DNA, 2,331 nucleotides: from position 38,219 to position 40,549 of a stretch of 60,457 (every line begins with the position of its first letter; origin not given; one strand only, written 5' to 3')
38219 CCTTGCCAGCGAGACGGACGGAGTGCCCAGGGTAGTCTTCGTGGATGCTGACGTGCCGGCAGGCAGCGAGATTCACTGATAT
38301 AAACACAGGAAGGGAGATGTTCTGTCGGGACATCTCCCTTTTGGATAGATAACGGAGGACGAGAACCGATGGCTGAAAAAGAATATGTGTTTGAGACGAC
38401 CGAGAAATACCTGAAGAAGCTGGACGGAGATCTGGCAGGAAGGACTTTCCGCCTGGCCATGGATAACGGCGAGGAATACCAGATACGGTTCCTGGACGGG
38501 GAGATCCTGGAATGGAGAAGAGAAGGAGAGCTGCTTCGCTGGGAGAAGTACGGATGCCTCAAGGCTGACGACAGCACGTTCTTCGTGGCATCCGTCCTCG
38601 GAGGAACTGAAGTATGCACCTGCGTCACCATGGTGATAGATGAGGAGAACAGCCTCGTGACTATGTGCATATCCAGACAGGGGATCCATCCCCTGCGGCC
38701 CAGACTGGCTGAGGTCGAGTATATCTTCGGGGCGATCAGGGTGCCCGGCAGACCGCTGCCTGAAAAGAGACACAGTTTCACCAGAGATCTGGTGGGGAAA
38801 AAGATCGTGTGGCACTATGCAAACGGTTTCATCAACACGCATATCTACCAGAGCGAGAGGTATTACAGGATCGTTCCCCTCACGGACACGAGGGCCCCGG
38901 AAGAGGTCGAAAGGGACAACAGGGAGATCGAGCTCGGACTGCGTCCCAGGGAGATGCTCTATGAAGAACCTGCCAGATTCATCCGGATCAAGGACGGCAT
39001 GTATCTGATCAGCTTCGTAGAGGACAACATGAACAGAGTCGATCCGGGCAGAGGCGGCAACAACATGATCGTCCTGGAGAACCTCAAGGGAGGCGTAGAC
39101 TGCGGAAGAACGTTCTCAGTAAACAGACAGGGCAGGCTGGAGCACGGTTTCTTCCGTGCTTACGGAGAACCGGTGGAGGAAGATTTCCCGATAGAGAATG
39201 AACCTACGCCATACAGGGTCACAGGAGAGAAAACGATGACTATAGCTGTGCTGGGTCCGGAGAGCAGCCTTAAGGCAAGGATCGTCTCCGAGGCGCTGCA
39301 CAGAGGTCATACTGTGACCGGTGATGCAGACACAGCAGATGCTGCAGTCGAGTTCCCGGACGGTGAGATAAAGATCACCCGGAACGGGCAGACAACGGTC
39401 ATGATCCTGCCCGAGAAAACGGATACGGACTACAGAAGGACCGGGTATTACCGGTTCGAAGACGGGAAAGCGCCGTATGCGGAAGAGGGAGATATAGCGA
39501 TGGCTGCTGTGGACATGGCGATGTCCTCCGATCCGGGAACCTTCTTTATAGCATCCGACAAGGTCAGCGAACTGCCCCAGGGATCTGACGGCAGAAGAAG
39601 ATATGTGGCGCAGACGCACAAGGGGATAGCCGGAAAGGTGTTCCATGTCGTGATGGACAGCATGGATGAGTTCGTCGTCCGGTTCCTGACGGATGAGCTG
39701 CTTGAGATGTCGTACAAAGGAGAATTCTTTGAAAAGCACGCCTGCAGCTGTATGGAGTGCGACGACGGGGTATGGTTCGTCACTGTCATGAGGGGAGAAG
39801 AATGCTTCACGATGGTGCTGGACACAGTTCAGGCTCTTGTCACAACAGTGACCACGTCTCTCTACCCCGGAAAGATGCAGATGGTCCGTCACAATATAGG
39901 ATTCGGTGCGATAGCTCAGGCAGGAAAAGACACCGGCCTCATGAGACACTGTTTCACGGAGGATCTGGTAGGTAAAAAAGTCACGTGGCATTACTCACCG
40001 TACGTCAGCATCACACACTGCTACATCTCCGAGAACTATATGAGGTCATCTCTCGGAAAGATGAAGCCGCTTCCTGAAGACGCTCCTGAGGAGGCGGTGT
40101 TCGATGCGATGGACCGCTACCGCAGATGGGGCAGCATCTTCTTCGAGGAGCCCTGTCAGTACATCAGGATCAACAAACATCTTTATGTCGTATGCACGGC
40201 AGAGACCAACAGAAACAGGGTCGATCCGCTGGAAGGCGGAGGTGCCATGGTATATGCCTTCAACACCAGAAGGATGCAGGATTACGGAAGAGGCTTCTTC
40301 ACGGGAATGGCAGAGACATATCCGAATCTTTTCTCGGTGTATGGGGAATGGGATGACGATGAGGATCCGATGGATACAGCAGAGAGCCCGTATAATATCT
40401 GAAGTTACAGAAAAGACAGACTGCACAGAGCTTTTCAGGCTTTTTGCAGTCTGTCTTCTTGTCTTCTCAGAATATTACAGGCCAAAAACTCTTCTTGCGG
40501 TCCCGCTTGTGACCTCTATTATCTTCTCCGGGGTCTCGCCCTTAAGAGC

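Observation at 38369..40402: Orphan 677-aa protein made of two diverged copies of a double-barrel (MoaF/PAD-like) module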

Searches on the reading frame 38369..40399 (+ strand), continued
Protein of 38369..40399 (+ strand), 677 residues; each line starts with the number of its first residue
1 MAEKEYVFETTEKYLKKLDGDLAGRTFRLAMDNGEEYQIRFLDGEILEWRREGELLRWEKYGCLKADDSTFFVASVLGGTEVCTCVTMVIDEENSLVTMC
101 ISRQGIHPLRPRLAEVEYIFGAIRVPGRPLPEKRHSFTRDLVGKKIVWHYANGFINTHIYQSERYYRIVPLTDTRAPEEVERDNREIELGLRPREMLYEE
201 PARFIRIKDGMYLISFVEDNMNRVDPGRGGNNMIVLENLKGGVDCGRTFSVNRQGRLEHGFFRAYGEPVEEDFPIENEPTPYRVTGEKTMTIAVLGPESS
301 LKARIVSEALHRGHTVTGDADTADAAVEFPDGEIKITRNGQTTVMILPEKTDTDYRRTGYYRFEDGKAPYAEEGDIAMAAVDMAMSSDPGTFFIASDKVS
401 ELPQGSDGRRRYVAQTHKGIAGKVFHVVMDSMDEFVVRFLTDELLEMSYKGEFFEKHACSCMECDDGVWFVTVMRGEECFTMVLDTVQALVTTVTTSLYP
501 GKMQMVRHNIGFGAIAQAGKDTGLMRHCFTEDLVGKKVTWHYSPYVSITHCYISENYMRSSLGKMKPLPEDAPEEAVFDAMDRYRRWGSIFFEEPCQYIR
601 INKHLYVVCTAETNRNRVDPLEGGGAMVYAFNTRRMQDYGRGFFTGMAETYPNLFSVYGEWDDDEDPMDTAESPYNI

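Call 81: search_protein_families(library=pfam, proteins=[L013:3568-4767:+, L013:7843-9810:-, L014:3887-5881:+, L014:3023-3865:+, L014:8550-9407:+, L016:2-712:+, L012:4730-5758:+, L013:1379-2641:-, L003:1-249:+, L004:208-651:-], max_evalue=0.001)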
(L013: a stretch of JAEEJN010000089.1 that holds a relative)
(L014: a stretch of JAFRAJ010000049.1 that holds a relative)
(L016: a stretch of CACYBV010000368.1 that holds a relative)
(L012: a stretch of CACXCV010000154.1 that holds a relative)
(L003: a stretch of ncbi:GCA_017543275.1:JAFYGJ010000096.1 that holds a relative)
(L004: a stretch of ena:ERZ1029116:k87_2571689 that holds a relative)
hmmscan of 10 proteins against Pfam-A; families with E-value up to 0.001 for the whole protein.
L013:3568-4767:+ (400 aa): 7 families
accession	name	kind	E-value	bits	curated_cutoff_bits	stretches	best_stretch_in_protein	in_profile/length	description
PF01613.24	Flavin_Reduct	-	1.5e-28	100.3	27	1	8-154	3-148/153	Flavin reductase like domain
PF21349.2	RUBY_RBDX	-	4.7e-21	74.4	26.5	2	172-202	1-30/30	Rubrerythrin, rubredoxin-like domain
PF02915.23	Rubrerythrin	-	5.2e-12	46.7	22.8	1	280-337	3-59/137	Rubrerythrin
PF23458.2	DUF7130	-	1.1e-05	25.6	35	1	217-254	50-88/89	Domain of unknown function (DUF7130)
PF23455.1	DUF7129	-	0.0004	20.5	30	0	220-243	11-34/45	Domain of unknown function (DUF7129)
PF00210.30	Ferritin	-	0.00055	20.3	24.5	0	280-334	4-58/142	Ferritin-like domain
PF06397.17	Desulfoferrod_N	-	0.00097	19.2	23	0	216-230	2-16/36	Desulfoferrodoxin, N-terminal domain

L013:7843-9810:- (655 aa): 5 families
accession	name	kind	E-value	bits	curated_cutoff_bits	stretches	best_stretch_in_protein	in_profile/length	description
PF01471.23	PG_binding_1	-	7.3e-70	231.5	23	4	128-184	1-57/57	Putative peptidoglycan binding domain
PF08823.16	PG_binding_2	-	7.6e-14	52.2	21.1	0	127-168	13-54/74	Putative peptidoglycan binding domain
PF08239.17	SH3_3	-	5.9e-12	46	27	1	37-85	2-54/54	Bacterial SH3 domain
PF09374.15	PG_binding_3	-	7.5e-09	36.1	24.6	0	365-392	2-34/76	Predicted Peptidoglycan domain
PF25803.1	Spectrin_SYNE1_2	-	0.00097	19.9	27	0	189-256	35-100/113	Nesprin-1, spectrin repeats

L014:3887-5881:+ (665 aa): 5 families
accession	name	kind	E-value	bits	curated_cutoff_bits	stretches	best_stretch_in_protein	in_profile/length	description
PF00326.27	Peptidase_S9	-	1.9e-50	171.8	22.6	1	454-664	3-210/213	Prolyl oligopeptidase family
PF20434.5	BD-FAE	-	2.1e-05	24.6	26.8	1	495-621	70-215/215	BD-FAE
PF05448.18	AXE1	-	7.6e-05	22.1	21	0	416-529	65-190/321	Acetyl xylan esterase (AXE1)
PF07676.18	PD40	-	0.00012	22.4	20.9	0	19-39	15-33/38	WD40-like Beta Propeller Repeat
PF02129.25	Peptidase_S15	-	0.0006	20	23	0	572-632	197-254/262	X-Pro dipeptidyl-peptidase (S15 family)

L014:3023-3865:+ (281 aa): 1 family
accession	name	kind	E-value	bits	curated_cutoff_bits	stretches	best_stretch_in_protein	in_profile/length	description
PF00198.28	2-oxoacid_dh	-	2.9e-06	27.3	23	0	186-269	146-230/232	2-oxoacid dehydrogenases acyltransferase (catalytic domain)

L014:8550-9407:+ (286 aa): 2 families
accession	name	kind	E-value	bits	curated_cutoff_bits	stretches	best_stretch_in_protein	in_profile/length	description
PF00497.25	SBP_bac_3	-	1.6e-23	83.4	26.4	1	78-270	20-118/132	Bacterial extracellular solute-binding proteins, family 3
PF10613.14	Lig_chan-Glu_bd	-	1.4e-06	28.9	30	1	103-150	65-112/115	Ligated ion channel L-glutamate- and glycine-binding site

L016:2-712:+ (237 aa): 1 family
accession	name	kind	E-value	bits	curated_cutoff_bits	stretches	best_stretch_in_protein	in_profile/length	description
PF00150.24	Cellulase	-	6.7e-25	88.5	23.5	1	6-216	101-270/272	Cellulase (glycosyl hydrolase family 5)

L012:4730-5758:+ (343 aa): 3 families
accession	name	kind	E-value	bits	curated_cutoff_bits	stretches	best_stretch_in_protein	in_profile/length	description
PF01424.28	R3H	-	2.4e-20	72.8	26.8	1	273-332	1-59/60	R3H domain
PF14804.11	Jag_N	-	1e-18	67.9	25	1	8-56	2-50/50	Jag N-terminus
PF13083.13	KH_KhpA-B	-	1.3e-13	51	32.1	1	190-261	2-72/73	KhpA/KhpB, KH domain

L013:1379-2641:- (420 aa): 1 family
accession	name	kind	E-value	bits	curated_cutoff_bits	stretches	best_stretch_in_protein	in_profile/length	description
PF06245.16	DUF1015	-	3.5e-58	197.5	25.8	1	17-324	6-310/325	Protein of unknown function (DUF1015)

L003:1-249:+ (83 aa): 0 families

L004:208-651:- (147 aa): 0 families

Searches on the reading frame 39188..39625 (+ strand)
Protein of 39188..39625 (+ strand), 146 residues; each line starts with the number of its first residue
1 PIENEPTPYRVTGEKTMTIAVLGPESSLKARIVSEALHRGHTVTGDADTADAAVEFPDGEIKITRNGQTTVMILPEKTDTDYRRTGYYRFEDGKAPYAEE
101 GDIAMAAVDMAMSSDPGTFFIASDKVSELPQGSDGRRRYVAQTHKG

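Call 7: search_protein_families(library=pfam, proteins=[window:39188-39625:+], max_evalue=10)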
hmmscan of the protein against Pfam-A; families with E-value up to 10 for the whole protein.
seq(146 aa): 1 family
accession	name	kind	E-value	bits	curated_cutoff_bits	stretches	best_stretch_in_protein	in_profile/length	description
PF22764.1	E217_Gp32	-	0.12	12.4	27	1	15-90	61-138/144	Tail fiber protein gp32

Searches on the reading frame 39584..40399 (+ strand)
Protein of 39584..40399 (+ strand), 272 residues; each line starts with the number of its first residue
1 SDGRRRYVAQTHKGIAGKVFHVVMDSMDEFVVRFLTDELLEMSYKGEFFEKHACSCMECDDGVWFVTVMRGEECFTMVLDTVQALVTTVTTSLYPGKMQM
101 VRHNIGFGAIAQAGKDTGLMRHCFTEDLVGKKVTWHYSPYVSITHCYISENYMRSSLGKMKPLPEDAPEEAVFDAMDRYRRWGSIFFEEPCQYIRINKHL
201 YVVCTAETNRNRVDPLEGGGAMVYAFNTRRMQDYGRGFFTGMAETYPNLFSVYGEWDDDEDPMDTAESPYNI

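Call 7: search_protein_families(library=pfam, proteins=[window:39584-40399:+], max_evalue=10)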
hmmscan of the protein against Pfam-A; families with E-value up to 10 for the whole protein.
seq(272 aa): 4 families
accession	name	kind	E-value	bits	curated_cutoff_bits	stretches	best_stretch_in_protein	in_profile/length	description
PF10703.15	MoaF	-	7e-07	29.5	23.3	1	3-93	12-106/108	MoaF N-terminal domain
PF17409.8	MoaF_C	-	0.00021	21.4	22.1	1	124-153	3-32/113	MoaF C-terminal domain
PF16341.10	DUF4971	-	0.0027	18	31.3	1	55-119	17-81/141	Domain of unknown function (DUF4971)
PF00444.23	Ribosomal_L36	-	0.11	13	26.1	1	190-206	13-29/38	Ribosomal protein L36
